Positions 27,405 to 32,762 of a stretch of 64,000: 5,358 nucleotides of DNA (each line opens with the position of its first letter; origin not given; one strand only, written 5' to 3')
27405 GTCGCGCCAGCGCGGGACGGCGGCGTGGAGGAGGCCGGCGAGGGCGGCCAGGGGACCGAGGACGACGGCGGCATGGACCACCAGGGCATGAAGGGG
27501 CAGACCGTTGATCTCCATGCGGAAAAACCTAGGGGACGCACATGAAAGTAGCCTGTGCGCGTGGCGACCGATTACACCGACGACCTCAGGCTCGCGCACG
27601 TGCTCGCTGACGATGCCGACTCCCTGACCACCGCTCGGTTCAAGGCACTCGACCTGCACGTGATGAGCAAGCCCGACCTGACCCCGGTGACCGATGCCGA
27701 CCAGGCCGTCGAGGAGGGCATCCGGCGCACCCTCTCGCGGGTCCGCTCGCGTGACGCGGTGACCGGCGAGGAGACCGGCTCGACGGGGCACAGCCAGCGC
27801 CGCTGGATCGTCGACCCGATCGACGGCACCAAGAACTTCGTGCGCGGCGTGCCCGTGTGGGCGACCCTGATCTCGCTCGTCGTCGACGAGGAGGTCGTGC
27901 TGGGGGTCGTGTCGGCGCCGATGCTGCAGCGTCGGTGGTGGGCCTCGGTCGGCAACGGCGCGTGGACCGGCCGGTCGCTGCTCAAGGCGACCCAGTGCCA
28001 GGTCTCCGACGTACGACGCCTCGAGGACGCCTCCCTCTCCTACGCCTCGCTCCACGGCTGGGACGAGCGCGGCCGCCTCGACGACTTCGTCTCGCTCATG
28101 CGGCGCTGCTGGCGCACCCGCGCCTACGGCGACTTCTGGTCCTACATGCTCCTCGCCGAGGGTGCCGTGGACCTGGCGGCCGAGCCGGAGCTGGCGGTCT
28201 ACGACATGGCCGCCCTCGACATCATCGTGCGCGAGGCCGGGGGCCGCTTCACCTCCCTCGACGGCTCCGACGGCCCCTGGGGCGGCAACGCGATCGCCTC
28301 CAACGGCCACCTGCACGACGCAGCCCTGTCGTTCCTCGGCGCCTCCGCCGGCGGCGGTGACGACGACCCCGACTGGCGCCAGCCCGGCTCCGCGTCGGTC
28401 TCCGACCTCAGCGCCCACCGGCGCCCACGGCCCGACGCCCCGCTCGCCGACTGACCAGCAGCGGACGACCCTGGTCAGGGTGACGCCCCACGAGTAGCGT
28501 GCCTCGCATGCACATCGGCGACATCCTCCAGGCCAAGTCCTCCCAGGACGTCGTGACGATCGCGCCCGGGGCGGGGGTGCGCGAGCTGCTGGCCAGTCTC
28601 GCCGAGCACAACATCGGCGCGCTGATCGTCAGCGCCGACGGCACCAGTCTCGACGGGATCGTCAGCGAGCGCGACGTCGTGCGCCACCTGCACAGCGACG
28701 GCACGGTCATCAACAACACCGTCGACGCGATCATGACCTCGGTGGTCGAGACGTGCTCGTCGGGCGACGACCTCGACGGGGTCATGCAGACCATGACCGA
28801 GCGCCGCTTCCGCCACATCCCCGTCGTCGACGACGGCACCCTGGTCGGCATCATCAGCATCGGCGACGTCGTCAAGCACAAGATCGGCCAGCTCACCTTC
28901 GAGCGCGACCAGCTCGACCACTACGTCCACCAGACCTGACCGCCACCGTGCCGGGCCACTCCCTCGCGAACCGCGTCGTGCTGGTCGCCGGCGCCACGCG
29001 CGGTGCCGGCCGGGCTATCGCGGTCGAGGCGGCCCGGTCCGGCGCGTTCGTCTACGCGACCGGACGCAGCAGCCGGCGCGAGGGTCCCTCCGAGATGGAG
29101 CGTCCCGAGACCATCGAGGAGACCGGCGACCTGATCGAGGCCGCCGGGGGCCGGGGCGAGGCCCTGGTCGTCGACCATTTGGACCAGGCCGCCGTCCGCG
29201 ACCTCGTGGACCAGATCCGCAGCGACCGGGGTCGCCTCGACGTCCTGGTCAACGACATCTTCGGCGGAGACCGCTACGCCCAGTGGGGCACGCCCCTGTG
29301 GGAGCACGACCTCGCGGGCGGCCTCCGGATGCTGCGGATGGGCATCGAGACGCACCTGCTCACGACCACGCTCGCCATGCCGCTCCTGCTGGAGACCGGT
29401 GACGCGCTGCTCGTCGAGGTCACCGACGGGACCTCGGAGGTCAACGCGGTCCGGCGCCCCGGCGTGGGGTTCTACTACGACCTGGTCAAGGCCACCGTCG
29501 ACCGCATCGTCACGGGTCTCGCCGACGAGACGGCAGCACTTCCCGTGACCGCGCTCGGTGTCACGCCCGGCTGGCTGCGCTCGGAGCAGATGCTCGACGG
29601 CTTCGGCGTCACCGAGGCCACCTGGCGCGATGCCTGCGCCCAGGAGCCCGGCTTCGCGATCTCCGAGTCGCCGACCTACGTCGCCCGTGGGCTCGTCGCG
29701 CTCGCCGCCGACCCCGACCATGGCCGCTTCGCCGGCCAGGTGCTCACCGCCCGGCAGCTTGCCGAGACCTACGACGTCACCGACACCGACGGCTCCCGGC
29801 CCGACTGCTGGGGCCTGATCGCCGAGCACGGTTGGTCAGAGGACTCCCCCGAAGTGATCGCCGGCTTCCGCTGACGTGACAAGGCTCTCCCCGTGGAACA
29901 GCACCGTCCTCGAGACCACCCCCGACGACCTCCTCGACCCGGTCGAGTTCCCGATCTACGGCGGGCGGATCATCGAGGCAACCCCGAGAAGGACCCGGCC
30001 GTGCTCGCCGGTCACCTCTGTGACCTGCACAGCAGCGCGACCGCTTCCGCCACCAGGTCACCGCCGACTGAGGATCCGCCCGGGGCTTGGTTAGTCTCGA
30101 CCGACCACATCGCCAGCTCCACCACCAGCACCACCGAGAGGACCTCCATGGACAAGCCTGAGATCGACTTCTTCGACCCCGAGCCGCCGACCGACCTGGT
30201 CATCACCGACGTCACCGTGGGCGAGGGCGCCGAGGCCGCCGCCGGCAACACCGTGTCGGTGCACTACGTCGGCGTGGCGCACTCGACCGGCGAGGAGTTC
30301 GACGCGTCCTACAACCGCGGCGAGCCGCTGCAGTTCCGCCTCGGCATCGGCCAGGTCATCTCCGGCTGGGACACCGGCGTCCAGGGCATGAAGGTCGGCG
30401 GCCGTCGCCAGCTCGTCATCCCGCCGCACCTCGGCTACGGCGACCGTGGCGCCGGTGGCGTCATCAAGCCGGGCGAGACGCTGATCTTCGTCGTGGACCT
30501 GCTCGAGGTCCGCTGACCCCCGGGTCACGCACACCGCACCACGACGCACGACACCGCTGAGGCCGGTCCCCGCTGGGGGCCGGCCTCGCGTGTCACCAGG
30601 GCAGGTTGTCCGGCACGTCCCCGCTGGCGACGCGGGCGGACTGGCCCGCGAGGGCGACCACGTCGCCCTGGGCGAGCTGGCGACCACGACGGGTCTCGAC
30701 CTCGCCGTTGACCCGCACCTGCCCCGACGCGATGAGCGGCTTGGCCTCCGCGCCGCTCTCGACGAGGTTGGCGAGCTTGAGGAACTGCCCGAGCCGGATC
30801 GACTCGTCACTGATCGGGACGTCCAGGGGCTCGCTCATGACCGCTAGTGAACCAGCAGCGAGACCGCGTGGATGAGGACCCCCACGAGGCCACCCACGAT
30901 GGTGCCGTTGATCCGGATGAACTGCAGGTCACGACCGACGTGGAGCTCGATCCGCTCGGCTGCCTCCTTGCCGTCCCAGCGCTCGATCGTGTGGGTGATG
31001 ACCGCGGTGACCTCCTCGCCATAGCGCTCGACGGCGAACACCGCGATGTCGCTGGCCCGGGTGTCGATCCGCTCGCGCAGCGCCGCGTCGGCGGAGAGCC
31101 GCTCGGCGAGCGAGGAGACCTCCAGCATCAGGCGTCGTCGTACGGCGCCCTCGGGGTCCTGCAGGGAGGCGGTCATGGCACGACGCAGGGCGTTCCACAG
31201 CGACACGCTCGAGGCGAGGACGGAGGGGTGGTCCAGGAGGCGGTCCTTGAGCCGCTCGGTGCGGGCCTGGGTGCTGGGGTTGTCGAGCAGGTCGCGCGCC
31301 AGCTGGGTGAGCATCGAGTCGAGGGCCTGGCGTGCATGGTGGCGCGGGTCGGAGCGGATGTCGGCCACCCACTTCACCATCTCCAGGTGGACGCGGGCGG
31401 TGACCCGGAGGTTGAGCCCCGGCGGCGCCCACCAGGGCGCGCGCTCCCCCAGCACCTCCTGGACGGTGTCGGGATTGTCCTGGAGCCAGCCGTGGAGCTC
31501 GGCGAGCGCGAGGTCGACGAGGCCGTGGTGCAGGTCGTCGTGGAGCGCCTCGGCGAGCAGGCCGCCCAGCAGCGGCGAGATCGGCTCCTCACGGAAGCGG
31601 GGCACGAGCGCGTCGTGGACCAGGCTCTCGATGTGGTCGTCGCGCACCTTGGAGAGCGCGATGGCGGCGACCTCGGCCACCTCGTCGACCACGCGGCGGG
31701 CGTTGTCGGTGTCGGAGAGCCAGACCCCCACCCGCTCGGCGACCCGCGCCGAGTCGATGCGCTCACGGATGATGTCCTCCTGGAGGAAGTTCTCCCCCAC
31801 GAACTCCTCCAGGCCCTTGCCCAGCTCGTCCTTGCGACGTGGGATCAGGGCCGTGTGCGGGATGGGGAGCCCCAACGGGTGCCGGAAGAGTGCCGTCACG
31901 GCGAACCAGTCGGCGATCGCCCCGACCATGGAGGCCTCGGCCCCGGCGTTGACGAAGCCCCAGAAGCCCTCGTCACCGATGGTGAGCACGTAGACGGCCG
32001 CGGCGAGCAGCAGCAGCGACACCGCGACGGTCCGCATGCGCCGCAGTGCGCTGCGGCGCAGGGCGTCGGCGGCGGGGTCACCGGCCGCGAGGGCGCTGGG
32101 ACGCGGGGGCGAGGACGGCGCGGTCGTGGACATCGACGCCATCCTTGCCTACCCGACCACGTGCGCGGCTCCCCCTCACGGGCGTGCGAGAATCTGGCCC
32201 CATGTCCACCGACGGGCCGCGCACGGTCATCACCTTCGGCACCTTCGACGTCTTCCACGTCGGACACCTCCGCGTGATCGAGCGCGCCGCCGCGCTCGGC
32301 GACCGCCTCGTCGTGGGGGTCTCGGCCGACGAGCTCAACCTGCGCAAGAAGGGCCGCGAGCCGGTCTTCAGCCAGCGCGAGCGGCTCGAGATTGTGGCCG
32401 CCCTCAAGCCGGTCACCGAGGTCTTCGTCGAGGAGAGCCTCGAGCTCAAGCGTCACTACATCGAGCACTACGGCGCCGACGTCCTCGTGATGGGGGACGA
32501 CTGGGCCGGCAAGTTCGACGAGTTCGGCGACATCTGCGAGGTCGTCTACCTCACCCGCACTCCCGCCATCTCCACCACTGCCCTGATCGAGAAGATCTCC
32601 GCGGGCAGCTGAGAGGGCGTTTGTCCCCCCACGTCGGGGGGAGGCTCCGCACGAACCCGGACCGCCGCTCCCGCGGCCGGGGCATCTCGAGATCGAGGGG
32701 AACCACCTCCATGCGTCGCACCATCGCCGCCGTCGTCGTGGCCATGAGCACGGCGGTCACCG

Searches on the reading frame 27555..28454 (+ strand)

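Call 51: search_protein_families(library=pfam, proteins=[window:27555-28454:+], max_evalue=0.000001)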
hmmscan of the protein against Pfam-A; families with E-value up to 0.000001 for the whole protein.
window:27555-28454:+ (299 aa): 1 family
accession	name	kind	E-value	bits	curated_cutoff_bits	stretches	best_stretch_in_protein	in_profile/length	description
PF00459.30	Inositol_P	-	1.2e-45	156.6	27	1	37-256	33-261/271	Inositol monophosphatase family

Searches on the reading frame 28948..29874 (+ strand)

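Call 49: search_protein_families(library=pfam, proteins=[window:28948-29874:+], max_evalue=0.000001)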
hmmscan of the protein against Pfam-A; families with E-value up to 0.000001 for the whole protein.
window:28948-29874:+ (308 aa): 2 families
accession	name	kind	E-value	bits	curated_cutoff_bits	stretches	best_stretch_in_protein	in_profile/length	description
PF00106.31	adh_short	-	5.7e-14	52.5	26.6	1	9-213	1-185/195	short chain dehydrogenase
PF13561.12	adh_short_C2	-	3.7e-11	43.5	27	1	15-254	1-218/236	Enoyl-(Acyl carrier protein) reductase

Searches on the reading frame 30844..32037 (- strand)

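Call 49: search_protein_families(library=pfam, proteins=[window:30844-32037:-], max_evalue=0.000001)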
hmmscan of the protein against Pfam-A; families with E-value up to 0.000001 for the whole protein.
window:30844-32037:- (397 aa): 1 family
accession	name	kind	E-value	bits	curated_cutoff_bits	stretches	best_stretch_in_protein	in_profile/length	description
PF04286.17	DUF445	-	4e-113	379.5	33.8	1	33-395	1-367/368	Protein of unknown function (DUF445)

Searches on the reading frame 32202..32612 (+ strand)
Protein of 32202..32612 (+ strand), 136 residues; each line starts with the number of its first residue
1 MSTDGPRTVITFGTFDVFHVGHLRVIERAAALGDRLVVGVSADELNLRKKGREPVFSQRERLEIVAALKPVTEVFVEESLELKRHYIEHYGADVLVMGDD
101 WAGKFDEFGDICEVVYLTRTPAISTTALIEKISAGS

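Call 49: search_protein_families(library=pfam, proteins=[window:32202-32612:+], max_evalue=0.000001)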
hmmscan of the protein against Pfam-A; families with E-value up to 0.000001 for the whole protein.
window:32202-32612:+ (136 aa): 1 family
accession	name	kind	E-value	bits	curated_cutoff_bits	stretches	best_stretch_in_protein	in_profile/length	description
PF01467.32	CTP_transf_like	-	2.7e-25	89.5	21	1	10-130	1-132/133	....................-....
